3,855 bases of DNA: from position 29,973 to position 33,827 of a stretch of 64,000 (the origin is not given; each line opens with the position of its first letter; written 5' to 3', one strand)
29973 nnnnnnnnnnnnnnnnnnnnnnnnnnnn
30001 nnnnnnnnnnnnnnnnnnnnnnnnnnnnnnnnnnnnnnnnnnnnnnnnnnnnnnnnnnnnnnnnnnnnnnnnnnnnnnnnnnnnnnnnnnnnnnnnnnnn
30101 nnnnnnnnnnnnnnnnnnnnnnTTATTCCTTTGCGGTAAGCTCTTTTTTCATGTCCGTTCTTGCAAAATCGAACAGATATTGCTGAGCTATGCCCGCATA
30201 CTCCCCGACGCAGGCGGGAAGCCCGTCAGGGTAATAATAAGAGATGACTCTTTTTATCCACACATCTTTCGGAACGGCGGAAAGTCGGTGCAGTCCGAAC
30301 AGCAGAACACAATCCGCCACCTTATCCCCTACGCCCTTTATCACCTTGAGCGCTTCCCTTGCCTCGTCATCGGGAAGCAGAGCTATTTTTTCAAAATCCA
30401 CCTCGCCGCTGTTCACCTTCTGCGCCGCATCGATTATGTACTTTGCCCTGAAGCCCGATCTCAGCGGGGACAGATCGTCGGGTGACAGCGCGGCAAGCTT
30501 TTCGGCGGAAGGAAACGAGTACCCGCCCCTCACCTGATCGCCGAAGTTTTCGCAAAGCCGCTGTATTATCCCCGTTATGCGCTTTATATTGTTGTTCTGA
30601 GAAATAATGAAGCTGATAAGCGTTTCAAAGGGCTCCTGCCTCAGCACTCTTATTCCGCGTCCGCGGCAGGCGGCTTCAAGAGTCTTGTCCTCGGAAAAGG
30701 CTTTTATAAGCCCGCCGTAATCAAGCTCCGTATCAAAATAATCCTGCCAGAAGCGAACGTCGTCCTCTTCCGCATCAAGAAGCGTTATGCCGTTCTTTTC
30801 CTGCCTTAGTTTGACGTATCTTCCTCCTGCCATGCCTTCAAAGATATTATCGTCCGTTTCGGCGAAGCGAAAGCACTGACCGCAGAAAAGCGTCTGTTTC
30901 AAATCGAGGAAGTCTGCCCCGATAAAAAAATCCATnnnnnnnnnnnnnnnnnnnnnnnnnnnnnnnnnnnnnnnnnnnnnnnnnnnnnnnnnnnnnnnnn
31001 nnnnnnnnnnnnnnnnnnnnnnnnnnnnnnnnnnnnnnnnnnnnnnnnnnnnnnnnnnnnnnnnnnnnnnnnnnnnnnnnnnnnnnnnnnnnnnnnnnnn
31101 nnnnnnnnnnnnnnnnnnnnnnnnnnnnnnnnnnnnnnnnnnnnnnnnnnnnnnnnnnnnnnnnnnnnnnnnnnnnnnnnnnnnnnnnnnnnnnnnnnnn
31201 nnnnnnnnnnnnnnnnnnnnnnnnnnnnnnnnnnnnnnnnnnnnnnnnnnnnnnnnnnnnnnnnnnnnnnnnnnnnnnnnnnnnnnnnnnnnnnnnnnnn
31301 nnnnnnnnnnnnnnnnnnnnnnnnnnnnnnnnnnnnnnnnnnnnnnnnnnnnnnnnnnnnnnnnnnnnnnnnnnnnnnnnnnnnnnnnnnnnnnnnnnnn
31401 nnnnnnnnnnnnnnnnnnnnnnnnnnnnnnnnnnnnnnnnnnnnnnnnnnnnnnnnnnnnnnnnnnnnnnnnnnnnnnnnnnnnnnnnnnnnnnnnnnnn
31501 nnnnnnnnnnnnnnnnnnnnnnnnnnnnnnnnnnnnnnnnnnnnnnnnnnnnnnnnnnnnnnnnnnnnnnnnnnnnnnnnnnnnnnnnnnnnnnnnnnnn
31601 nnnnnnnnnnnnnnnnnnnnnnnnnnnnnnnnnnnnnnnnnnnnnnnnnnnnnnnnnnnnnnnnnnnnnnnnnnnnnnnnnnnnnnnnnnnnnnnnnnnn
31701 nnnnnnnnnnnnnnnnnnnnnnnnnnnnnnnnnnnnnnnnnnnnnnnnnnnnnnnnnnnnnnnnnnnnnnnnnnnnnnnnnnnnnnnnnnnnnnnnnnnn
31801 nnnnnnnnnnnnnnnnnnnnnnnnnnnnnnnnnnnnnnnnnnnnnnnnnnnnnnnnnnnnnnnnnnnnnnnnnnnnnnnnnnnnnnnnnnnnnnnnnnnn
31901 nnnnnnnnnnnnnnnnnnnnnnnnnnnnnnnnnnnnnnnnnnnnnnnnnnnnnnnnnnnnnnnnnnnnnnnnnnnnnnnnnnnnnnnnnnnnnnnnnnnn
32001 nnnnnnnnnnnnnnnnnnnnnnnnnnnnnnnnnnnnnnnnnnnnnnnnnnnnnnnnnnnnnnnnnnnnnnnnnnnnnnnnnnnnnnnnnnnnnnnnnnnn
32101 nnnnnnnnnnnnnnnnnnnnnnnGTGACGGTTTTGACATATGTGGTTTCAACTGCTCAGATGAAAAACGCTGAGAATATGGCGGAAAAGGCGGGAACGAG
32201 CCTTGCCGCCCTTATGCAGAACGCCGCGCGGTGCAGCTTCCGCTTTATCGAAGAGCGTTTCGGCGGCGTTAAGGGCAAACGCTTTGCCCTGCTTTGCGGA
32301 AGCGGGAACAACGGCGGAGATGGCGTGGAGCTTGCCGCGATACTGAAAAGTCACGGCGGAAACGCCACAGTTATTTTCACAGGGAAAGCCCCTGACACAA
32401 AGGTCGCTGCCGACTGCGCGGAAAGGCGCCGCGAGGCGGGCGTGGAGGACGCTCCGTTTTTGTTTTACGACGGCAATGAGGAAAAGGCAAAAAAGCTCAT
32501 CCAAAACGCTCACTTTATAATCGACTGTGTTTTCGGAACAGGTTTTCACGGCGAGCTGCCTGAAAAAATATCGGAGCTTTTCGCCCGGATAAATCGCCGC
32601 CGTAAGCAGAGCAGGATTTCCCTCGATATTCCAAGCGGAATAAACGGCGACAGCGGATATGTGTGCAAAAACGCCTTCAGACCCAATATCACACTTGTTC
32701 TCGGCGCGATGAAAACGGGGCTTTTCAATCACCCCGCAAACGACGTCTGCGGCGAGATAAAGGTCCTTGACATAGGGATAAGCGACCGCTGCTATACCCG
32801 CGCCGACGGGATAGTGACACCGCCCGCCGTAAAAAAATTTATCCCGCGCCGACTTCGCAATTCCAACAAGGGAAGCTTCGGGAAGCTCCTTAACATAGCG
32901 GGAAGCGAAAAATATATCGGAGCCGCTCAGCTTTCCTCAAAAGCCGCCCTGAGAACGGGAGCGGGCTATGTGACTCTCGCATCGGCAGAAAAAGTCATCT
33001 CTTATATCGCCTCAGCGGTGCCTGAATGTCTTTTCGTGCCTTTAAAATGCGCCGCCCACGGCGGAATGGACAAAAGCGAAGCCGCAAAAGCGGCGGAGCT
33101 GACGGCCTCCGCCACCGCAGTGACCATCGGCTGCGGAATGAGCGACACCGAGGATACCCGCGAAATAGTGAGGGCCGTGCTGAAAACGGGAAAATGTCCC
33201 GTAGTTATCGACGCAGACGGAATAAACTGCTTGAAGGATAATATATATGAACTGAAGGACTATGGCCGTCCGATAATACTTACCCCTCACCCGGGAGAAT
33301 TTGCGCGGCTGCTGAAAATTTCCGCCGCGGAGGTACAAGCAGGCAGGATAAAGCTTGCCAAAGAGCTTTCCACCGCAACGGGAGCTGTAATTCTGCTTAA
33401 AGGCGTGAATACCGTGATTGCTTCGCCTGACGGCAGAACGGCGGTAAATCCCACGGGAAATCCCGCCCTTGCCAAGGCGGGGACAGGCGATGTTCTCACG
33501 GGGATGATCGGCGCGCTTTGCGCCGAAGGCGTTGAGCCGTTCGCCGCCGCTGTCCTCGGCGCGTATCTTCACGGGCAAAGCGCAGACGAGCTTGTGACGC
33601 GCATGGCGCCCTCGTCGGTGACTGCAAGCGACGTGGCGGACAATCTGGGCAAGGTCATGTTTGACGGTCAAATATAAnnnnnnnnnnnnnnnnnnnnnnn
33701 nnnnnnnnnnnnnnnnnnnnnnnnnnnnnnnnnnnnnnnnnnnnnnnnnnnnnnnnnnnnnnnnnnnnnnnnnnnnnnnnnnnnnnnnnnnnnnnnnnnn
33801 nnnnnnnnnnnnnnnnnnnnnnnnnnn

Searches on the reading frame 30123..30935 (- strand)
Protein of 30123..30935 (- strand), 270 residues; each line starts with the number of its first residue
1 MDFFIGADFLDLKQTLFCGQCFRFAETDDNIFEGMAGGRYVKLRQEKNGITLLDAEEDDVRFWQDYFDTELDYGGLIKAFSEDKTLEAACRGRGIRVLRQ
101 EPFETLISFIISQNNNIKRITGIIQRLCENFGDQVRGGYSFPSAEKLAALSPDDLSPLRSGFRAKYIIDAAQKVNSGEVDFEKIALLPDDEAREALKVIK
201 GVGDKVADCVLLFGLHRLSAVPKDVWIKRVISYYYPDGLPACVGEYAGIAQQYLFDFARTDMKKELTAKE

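Call 67: search_protein_families(library=pfam, proteins=[window:30123-30935:-], max_evalue=0.00001)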
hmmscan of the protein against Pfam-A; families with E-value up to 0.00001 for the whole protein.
window:30123-30935:- (270 aa): 2 families
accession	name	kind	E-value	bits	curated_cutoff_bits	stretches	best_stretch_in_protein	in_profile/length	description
PF07934.18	OGG_N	-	8.3e-22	78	23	1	10-106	9-115/115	8-oxoguanine DNA glycosylase, N-terminal domain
PF00730.31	HhH-GPD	-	1.5e-13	51.5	26.2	1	107-235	1-87/108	HhH-GPD superfamily base excision DNA repair protein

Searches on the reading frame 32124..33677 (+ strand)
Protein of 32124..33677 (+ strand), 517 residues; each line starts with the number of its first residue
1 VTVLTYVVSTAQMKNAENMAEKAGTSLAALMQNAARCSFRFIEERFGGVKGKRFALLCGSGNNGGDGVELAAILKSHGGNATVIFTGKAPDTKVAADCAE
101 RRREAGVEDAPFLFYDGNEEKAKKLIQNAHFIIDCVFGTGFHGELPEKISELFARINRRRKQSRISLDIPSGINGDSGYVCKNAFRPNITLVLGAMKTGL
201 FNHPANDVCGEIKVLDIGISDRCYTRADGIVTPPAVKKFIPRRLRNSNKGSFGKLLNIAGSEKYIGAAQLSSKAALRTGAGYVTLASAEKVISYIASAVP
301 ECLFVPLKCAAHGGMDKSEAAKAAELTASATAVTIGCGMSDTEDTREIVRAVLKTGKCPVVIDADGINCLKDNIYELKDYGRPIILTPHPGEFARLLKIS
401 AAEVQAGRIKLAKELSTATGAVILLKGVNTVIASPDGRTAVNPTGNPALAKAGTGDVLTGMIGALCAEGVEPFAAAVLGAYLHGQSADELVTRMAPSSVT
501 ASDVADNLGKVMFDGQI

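Call 67: search_protein_families(library=pfam, proteins=[window:32124-33677:+], max_evalue=0.00001)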
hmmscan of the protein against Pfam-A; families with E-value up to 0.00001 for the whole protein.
window:32124-33677:+ (517 aa): 2 families
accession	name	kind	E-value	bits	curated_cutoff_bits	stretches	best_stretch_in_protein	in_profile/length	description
PF01256.23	Carb_kinase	-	4.6e-56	190.4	27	1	258-507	4-239/242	NAD(P)H-hydrate dehydratase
PF03853.21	YjeF_N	-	2.1e-39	135.7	24.9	1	28-199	2-169/169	YjeF-related protein N-terminus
